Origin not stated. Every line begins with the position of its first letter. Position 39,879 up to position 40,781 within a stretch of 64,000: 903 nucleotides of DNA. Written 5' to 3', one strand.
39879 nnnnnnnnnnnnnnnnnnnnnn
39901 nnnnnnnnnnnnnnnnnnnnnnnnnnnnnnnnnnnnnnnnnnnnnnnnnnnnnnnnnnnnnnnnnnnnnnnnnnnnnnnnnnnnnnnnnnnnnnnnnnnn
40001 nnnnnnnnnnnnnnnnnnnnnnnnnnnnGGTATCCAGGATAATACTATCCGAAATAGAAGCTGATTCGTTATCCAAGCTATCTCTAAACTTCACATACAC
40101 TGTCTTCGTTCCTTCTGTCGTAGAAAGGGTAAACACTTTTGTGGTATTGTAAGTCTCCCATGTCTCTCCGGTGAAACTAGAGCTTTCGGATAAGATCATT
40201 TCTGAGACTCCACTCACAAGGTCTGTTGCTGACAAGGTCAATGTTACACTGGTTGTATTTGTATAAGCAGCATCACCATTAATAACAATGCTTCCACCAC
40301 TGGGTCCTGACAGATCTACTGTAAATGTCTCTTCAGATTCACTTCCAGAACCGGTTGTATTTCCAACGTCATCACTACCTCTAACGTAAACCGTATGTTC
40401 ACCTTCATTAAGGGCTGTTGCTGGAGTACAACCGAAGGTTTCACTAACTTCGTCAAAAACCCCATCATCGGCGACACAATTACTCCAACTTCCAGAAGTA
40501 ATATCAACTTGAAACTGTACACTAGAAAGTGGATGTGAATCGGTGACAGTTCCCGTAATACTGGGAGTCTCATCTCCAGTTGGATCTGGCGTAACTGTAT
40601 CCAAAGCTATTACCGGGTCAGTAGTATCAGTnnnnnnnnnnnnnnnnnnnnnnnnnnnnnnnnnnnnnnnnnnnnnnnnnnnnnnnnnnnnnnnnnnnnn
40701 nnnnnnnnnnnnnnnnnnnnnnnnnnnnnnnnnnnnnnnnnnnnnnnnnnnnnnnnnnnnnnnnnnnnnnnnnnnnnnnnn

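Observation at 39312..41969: Second LPXTG giant protein: BNR/Asp-box (sialidase-like) propeller on the same C-terminal Ig-Big_5-Big_5-Ig-LPXTG scaffold. Paralogous module shared with the 13297-18300 gene.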

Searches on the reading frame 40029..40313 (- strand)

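Call 31: search_protein_families(library=pfam, proteins=[window:40029-40313:-], max_evalue=10)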
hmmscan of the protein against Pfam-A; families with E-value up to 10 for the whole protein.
seq(95 aa): 3 families
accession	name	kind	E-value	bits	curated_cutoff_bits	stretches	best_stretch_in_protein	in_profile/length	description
PF24893.1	DUF7743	-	0.021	15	27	1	17-48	16-47/120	Domain of unknown function (DUF7743)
PF02675.21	AdoMet_dc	-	0.11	13.3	25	1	32-86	44-100/107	S-adenosylmethionine decarboxylase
PF17957.7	Big_7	-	0.14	13.3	24.1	1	15-74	12-70/70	Bacterial Ig domain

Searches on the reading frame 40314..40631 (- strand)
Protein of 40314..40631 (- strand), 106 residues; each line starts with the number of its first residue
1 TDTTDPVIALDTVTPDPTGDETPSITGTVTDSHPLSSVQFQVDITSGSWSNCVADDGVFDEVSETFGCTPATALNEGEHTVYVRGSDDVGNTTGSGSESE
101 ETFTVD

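Call 31: search_protein_families(library=pfam, proteins=[window:40314-40631:-], max_evalue=10)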
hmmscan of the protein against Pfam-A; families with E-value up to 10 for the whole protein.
seq(106 aa): 3 families
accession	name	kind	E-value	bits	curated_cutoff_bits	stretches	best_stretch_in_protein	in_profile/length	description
PF19077.6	Big_13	-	4.4e-06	27.6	27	1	18-106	24-101/102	Bacterial Ig-like domain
PF17957.7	Big_7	-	0.00063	20.8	24.1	1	18-83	13-70/70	Bacterial Ig domain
PF09136.16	Glucodextran_B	-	0.034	14.5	27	1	18-93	14-73/83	Glucodextranase, domain B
